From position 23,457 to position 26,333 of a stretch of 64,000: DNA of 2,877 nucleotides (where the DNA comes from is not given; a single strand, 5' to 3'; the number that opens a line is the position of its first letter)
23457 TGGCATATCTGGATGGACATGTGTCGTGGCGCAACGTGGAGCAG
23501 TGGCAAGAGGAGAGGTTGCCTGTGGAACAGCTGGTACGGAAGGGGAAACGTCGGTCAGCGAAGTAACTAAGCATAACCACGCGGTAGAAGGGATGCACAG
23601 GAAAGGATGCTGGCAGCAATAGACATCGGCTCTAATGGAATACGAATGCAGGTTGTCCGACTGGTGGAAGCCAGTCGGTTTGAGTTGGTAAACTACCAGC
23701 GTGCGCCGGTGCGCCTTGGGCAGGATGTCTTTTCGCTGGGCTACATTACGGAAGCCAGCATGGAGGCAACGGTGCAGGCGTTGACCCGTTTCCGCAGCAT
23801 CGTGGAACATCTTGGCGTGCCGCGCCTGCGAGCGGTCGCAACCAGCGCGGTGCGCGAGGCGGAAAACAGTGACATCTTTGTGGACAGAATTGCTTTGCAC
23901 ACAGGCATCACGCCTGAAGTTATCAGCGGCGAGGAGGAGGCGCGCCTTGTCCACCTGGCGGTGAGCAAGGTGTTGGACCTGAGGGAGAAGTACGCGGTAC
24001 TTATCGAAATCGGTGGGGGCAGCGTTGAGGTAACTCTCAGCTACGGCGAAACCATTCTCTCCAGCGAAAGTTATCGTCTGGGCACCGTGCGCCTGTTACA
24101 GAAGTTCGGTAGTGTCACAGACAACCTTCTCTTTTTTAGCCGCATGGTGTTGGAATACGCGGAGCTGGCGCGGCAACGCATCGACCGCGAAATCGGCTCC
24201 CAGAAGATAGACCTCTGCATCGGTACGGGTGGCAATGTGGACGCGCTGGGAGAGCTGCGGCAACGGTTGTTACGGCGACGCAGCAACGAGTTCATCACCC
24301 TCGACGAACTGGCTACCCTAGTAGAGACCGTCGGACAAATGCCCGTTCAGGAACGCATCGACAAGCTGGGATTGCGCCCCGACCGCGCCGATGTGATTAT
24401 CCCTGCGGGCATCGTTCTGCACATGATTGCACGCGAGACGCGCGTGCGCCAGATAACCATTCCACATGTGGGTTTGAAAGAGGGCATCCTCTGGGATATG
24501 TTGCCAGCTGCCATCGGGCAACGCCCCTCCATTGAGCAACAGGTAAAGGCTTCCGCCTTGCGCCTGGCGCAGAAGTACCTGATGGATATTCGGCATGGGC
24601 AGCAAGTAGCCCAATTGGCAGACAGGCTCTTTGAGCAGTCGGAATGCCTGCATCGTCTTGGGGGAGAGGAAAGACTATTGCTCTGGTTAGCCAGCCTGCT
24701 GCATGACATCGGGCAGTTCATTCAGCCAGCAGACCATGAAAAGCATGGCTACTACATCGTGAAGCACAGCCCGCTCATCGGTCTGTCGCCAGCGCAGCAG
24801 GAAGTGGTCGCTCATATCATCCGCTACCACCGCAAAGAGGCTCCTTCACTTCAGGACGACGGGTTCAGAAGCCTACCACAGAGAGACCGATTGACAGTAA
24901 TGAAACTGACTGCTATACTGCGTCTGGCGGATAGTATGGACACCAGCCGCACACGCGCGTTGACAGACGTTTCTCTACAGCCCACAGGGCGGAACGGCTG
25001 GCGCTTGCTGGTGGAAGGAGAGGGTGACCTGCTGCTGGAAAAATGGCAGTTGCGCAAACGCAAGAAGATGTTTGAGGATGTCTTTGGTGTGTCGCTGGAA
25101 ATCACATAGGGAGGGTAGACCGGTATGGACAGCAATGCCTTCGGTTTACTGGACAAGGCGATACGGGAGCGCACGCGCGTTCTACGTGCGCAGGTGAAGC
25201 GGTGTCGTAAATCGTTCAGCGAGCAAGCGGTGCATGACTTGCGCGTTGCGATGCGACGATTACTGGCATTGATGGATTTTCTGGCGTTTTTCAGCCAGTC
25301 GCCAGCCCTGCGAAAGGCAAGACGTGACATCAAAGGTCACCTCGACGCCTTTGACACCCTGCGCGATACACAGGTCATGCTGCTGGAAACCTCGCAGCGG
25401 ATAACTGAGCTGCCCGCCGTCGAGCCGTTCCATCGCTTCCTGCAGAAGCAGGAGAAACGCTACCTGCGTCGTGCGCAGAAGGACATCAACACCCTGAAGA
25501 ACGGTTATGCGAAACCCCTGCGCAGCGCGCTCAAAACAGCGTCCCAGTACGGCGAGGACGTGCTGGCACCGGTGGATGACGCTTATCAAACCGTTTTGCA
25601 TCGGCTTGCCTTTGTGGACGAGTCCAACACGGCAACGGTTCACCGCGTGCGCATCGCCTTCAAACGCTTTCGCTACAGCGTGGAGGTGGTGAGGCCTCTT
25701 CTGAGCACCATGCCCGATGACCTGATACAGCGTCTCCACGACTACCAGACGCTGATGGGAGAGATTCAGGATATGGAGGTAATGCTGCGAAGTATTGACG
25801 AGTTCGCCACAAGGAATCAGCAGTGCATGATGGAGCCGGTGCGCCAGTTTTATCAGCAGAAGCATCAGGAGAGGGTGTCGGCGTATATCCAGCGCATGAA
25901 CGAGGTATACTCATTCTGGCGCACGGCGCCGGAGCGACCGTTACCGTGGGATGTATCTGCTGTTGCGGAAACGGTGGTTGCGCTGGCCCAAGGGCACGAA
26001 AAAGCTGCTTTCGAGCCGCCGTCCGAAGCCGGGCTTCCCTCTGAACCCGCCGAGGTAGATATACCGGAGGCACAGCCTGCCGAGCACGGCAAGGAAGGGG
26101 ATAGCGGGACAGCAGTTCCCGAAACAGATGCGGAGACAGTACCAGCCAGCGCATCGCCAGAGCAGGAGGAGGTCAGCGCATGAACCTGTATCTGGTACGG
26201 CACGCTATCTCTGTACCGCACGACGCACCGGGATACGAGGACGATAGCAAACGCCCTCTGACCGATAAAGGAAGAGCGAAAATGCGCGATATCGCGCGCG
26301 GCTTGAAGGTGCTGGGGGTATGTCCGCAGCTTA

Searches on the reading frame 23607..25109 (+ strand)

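Call 55: search_protein_families(library=pfam, proteins=[window:23607-25109:+])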
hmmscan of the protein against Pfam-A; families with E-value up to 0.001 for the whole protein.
window:23607-25109:+ (500 aa): 4 families
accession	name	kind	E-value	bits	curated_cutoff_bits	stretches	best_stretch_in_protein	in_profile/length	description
PF02541.22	Ppx-GppA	-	8.1e-50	170.3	27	1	17-300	3-283/285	Ppx/GppA phosphatase family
PF21447.3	Ppx-GppA_III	-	8e-29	101.2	27.3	1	315-459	4-147/177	Ppx/GppA phosphatase, domain III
PF01966.28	HD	-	3.2e-11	44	22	1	330-444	4-113/116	HD domain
PF24391.1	HD-CE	-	6.8e-09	36.2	27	1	326-451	7-192/263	HD-CE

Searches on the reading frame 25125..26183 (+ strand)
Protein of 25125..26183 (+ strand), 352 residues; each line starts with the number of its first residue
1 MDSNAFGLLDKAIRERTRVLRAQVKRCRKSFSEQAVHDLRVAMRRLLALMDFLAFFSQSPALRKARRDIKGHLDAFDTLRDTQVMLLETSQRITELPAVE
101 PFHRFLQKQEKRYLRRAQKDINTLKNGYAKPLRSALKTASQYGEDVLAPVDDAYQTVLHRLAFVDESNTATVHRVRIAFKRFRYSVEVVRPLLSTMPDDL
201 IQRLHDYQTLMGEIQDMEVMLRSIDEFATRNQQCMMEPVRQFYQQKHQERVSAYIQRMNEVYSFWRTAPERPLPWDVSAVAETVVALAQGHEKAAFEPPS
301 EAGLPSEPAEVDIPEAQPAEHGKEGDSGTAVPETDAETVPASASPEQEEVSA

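Call 55: search_protein_families(library=pfam, proteins=[window:25125-26183:+])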
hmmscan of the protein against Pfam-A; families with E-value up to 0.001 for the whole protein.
window:25125-26183:+ (352 aa): 1 family
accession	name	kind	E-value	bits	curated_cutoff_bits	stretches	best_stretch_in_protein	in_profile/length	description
PF05235.19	CHAD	-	4e-26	92.8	25.6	1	12-221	2-224/228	CHAD domain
